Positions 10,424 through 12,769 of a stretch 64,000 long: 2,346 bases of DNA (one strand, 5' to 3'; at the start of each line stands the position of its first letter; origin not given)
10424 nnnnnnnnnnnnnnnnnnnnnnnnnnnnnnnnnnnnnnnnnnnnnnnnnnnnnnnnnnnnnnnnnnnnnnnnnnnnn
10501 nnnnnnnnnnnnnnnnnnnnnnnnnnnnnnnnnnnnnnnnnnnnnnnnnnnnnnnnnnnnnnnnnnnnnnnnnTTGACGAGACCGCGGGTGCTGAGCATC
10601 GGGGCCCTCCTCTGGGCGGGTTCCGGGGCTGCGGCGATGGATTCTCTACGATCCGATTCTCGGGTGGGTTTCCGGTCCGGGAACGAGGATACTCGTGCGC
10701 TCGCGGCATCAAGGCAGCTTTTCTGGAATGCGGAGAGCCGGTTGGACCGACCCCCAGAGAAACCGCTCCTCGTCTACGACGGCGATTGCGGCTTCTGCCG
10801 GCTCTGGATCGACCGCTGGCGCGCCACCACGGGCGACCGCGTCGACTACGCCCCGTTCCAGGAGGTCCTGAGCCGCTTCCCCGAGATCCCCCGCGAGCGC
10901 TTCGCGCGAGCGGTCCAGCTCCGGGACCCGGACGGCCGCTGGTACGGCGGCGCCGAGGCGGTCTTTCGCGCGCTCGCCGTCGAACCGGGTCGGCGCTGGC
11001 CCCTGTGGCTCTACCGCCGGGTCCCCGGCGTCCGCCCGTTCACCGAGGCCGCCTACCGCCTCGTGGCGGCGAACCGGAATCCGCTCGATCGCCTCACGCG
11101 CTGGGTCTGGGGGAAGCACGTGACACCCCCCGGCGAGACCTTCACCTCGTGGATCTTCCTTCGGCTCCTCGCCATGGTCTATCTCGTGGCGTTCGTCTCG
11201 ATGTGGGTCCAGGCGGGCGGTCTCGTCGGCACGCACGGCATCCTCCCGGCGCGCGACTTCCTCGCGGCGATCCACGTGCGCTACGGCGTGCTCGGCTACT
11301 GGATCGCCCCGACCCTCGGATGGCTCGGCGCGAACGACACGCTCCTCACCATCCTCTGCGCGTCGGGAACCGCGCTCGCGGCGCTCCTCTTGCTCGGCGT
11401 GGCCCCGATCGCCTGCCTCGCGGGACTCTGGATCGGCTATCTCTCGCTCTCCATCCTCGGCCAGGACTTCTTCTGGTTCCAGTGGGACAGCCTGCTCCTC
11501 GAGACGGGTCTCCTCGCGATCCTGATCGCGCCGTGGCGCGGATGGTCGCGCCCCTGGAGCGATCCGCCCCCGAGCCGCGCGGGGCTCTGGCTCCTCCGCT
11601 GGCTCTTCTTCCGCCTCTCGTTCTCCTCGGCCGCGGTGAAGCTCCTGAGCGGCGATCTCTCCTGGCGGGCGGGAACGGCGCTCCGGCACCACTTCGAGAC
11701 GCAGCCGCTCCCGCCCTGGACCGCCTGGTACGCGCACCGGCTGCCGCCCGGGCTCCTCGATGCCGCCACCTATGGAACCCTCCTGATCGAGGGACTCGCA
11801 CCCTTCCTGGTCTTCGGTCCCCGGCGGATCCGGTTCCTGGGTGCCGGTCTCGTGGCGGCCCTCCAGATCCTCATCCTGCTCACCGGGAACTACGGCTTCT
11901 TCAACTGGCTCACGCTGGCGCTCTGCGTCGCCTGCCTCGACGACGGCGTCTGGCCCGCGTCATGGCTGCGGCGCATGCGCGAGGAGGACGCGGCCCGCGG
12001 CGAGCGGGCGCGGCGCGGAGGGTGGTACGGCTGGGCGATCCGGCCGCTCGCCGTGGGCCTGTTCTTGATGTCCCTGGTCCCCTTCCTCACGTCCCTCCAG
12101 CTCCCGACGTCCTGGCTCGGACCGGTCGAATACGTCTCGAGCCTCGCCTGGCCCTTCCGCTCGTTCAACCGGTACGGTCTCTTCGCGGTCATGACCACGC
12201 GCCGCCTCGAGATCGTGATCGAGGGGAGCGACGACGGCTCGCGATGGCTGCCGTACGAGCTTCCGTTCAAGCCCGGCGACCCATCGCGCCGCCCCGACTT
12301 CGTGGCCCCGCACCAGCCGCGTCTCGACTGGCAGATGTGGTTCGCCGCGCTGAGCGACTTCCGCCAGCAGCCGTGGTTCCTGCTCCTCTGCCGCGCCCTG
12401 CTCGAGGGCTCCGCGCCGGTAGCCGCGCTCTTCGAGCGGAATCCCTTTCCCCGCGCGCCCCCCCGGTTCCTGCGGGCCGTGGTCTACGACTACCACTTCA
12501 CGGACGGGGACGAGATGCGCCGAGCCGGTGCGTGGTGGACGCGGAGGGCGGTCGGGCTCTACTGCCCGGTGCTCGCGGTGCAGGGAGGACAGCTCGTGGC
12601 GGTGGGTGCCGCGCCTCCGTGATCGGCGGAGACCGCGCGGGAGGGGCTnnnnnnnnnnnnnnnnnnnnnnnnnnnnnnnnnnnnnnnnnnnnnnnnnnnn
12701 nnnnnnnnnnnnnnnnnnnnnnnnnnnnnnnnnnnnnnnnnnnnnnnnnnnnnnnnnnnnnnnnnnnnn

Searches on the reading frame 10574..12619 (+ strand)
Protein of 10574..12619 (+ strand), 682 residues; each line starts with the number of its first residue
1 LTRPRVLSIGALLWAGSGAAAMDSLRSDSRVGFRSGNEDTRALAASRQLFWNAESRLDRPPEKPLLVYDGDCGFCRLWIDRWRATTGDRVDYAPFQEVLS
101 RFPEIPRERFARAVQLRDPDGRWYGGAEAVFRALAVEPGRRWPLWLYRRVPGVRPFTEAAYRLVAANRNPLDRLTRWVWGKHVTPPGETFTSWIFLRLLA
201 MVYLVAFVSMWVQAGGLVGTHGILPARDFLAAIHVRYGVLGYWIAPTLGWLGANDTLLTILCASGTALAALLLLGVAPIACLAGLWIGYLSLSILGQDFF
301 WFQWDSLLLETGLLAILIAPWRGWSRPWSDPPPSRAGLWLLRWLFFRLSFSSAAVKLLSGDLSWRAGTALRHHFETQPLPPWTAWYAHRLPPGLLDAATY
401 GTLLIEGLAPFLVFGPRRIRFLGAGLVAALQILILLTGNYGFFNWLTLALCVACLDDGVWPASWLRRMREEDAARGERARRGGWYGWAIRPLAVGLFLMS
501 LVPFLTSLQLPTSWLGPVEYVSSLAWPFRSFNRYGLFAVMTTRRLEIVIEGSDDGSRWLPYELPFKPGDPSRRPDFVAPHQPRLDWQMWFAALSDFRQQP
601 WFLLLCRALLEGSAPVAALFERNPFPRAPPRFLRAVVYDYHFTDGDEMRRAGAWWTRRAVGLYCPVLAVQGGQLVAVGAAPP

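Call 14: search_protein_families(library=pfam, proteins=[window:10574-12619:+], max_evalue=0.01)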
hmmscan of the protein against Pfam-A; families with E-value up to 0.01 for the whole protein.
window:10574-12619:+ (682 aa): 3 families
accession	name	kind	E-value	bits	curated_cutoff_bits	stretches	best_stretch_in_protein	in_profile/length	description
PF06762.20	LMF1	-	2.5e-52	177.7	27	1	301-460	2-161/163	Lipase maturation factor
PF25179.1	LMF1_C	-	2.2e-47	161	34.2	1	531-665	2-139/139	Lipase maturation factor C-terminal domain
PF04134.17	DCC1-like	-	2.9e-14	54.7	27.8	1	66-172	1-111/113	DCC1-like thiol-disulfide oxidoreductase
